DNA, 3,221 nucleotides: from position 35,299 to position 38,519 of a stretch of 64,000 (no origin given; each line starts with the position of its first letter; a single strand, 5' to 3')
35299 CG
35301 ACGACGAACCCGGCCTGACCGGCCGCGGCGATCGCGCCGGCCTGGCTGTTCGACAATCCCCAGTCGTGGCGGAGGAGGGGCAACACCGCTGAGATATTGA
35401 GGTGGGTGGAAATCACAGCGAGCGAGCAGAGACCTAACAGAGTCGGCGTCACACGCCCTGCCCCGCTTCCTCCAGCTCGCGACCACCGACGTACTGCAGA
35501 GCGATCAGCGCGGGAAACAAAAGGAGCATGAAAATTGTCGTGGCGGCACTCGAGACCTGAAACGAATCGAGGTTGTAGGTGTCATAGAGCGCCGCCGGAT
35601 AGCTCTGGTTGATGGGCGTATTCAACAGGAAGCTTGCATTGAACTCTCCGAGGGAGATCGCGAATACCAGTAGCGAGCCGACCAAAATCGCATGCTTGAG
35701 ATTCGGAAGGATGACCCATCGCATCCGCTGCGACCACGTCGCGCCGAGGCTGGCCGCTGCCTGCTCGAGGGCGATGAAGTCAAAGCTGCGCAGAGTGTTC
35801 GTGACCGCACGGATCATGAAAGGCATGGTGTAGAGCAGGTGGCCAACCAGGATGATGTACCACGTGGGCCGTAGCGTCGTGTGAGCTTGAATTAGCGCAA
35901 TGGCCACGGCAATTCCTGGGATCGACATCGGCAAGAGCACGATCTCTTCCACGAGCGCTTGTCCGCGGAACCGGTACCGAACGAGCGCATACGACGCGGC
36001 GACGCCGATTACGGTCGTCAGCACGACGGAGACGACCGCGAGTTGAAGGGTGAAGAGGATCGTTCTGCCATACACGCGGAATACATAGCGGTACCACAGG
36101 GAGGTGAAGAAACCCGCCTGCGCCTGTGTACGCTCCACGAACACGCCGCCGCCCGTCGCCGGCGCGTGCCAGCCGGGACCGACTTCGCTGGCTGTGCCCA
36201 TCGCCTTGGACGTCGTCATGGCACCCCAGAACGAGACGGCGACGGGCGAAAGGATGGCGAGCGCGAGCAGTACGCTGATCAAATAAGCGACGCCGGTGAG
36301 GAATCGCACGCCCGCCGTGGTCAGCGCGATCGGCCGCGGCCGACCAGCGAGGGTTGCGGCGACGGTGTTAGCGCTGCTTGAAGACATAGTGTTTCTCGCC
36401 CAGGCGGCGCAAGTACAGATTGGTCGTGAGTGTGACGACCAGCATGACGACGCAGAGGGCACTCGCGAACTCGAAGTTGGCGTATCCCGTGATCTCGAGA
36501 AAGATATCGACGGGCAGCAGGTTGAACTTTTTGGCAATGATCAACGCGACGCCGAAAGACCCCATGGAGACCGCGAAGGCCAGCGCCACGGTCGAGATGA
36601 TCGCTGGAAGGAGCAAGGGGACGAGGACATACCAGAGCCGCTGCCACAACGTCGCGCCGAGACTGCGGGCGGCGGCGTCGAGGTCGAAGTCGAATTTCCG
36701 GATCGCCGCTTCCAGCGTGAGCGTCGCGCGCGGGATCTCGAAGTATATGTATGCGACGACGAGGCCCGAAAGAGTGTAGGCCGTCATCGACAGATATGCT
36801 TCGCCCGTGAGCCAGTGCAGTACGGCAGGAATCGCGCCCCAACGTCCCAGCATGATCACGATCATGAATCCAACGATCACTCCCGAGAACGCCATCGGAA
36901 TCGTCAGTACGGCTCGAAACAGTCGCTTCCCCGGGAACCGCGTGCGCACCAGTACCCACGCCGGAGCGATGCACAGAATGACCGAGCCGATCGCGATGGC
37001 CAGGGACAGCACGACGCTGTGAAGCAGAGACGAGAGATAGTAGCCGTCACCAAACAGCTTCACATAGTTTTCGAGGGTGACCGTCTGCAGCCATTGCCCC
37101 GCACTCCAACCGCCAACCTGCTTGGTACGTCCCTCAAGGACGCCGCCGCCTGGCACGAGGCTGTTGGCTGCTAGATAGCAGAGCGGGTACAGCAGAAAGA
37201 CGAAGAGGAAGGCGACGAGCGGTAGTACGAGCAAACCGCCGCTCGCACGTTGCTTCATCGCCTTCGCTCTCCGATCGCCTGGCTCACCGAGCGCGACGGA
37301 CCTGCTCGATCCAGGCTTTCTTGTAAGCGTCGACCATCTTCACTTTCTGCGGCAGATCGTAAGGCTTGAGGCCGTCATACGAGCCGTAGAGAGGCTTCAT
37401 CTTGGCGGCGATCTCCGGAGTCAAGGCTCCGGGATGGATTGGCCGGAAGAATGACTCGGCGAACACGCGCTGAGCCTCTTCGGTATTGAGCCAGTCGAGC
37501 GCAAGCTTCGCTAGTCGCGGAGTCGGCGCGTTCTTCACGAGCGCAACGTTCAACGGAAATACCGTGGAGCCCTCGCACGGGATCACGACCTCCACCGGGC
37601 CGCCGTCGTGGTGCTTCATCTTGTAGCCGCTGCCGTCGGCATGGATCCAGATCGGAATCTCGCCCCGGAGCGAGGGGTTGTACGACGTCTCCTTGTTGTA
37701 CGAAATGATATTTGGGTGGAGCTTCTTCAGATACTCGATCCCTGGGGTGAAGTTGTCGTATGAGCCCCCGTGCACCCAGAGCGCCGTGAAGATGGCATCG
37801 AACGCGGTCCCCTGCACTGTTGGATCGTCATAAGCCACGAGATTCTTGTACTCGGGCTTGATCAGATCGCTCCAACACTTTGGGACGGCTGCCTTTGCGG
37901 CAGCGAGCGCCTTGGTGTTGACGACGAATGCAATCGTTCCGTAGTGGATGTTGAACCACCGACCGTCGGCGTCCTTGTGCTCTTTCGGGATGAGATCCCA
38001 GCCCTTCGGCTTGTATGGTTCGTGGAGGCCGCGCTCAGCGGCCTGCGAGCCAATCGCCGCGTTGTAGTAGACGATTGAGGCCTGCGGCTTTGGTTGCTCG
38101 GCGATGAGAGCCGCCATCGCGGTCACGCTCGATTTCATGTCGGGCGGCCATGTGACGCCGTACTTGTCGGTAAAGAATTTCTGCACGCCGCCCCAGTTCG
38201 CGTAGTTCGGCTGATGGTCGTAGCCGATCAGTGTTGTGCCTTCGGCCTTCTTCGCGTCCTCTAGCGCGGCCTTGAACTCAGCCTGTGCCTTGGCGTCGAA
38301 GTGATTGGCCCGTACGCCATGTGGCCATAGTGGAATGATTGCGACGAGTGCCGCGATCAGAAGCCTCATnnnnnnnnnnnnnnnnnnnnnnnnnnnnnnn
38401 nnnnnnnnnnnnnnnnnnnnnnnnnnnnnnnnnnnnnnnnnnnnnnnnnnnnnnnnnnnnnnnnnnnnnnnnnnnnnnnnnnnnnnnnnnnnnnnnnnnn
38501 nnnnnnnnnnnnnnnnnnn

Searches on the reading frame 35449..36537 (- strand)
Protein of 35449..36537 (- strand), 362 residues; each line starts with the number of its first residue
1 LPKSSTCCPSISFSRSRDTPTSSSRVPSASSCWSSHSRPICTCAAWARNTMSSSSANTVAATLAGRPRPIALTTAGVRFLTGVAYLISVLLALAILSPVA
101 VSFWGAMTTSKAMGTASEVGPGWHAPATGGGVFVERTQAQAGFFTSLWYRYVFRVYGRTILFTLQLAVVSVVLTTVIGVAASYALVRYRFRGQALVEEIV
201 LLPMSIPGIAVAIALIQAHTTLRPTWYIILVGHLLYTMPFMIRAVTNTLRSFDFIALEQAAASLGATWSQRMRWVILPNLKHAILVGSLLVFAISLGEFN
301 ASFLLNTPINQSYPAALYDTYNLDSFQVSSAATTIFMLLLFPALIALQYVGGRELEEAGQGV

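Call 78: search_protein_families(library=ncbifam, proteins=[window:35449-36537:-], max_evalue=0.00001)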
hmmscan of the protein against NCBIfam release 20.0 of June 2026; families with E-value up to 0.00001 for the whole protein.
window:35449-36537:- (362 aa): 20 families
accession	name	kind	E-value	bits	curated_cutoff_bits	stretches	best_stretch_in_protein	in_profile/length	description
TIGR00969.1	3a0106s02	subfamily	7.5e-25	87.9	240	1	155-347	58-263/272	sulfate ABC transporter permease subunit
TIGR02141.1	modB_ABC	equivalog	1.4e-22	80.3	182.6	1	162-348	2-203/208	molybdate ABC transporter permease subunit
NF007047.0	PRK09500.1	equivalog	1.3e-21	77.4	326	1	143-340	41-242/257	spermidine/putrescine ABC transporter permease PotC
TIGR02139.1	permease_CysT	equivalog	2.9e-21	76.2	246.1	1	158-348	50-253/265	sulfate ABC transporter permease subunit CysT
TIGR03255.1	PhnV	equivalog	3.9e-19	69.4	358.7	1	148-348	56-262/270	2-aminoethylphosphonate ABC transport system, membrane component PhnV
TIGR01581.1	Mo_ABC_porter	hypoth_equivalog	2.1e-18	66.6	210.3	1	157-344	20-223/225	ABC transporter permease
NF006939.0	PRK09421.1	equivalog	1.9e-17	63.5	262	1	159-345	11-212/230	molybdate ABC transporter permease subunit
NF008208.0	PRK10971.1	equivalog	2.7e-17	63.1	415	1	163-327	63-241/277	sulfate/thiosulfate ABC transporter permease CysT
TIGR02140.1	permease_CysW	equivalog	2.9e-16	59.7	329.1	1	159-345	48-250/261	sulfate ABC transporter permease subunit CysW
NF040839.1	tungstate_WtpB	equivalog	8.9e-15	55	340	1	159-347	45-244/251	tungstate ABC transporter permease WtpB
NF043073.1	MMSYN1_0195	equivalog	3.1e-12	45.5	1250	1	144-303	41-203/1021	spermidine/putrescine ABC transporter permease/substrate-binding protein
NF007963.0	PRK10683.1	equivalog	4.5e-10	39.4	489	1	216-346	174-304/317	putrescine ABC transporter permease PotH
TIGR03226.1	PhnU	equivalog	8.7e-10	38.5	283.45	1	228-348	182-300/311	2-aminoethylphosphonate ABC transporter permease subunit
NF011624.0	PRK15050.1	equivalog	1e-09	38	247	1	225-344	161-278/297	2-aminoethylphosphonate ABC transporter permease subunit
TIGR03262.1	PhnU2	equivalog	7.9e-09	34.7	593.25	1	160-347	56-250/546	putative 2-aminoethylphosphonate ABC transporter permease subunit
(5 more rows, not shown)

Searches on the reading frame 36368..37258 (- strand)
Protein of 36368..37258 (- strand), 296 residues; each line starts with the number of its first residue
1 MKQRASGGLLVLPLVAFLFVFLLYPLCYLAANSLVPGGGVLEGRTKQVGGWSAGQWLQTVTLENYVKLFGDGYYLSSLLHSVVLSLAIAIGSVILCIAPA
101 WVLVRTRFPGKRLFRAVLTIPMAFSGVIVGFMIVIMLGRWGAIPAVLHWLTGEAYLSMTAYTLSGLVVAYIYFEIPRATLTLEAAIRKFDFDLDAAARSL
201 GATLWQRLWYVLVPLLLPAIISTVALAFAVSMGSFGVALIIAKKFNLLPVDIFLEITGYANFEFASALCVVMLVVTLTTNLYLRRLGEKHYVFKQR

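Call 78: search_protein_families(library=ncbifam, proteins=[window:36368-37258:-], max_evalue=0.00001)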
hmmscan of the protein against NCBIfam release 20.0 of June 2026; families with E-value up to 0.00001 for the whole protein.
window:36368-37258:- (296 aa): 29 families (the best 25 are shown)
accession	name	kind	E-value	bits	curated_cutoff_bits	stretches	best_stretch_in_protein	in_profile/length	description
TIGR00969.1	3a0106s02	subfamily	8.1e-31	107.5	240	1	61-279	46-262/272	sulfate ABC transporter permease subunit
TIGR02141.1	modB_ABC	equivalog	1e-29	103.6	182.6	1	83-284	5-203/208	molybdate ABC transporter permease subunit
TIGR02139.1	permease_CysT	equivalog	2.9e-29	102.5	246.1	1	59-283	33-255/265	sulfate ABC transporter permease subunit CysT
TIGR03262.1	PhnU2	equivalog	7.8e-28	97.4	593.25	1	58-279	36-249/546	putative 2-aminoethylphosphonate ABC transporter permease subunit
TIGR01581.1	Mo_ABC_porter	hypoth_equivalog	1.3e-27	96.7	210.3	1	75-276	20-219/225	ABC transporter permease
NF006939.0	PRK09421.1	equivalog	3.4e-25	88.8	262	1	79-281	13-215/230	molybdate ABC transporter permease subunit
NF011624.0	PRK15050.1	equivalog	9e-23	80.8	247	1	4-287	21-286/297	2-aminoethylphosphonate ABC transporter permease subunit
TIGR02140.1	permease_CysW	equivalog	2.5e-21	76.4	329.1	1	63-278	34-251/261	sulfate ABC transporter permease subunit CysW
NF008208.0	PRK10971.1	equivalog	5.9e-21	75.2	415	1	81-279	63-259/277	sulfate/thiosulfate ABC transporter permease CysT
NF007044.0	PRK09497.1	equivalog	3.5e-19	69.3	348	1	59-282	47-271/285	spermidine/putrescine ABC transporter permease PotB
TIGR03226.1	PhnU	equivalog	7.6e-18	65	283.45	1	60-285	75-302/311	2-aminoethylphosphonate ABC transporter permease subunit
NF040839.1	tungstate_WtpB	equivalog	2.5e-17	63.4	340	1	65-287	33-248/251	tungstate ABC transporter permease WtpB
NF007047.0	PRK09500.1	equivalog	4.8e-17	62.4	326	1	56-282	39-247/257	spermidine/putrescine ABC transporter permease PotC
TIGR03255.1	PhnV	equivalog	2.7e-14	53.5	358.7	1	61-285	53-263/270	2-aminoethylphosphonate ABC transport system, membrane component PhnV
NF006951.0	PRK09433.1-2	equivalog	4.2e-14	52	788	1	60-245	38-221/535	thiamine/thiamine pyrophosphate ABC transporter permease ThiP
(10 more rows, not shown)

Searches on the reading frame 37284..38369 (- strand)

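Call 78: search_protein_families(library=ncbifam, proteins=[window:37284-38369:-], max_evalue=0.00001)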
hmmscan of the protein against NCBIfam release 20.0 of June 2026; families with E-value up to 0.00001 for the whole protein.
window:37284-38369:- (361 aa): 5 families
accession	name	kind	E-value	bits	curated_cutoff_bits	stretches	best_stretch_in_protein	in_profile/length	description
TIGR03261.1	phnS2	equivalog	6.5e-28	97.8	392.75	1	80-315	59-291/334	putative 2-aminoethylphosphonate ABC transporter substrate-binding protein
NF011620.1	PRK15046.1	equivalog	1.5e-18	66.6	310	1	65-304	45-282/334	2-aminoethylphosphonate ABC transporter substrate-binding protein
TIGR03227.1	PhnS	equivalog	1.7e-14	53.5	395.3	1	67-310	57-299/360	2-aminoethylphosphonate ABC transporter substrate-binding protein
NF007048.0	PRK09501.1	equivalog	2.2e-12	46.6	582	1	142-310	130-294/348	spermidine/putrescine ABC transporter substrate-binding protein PotD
TIGR01254.1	sfuA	subfamily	3e-09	36.6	93.4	1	82-320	44-277/306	thiamine ABC transporter substrate-binding protein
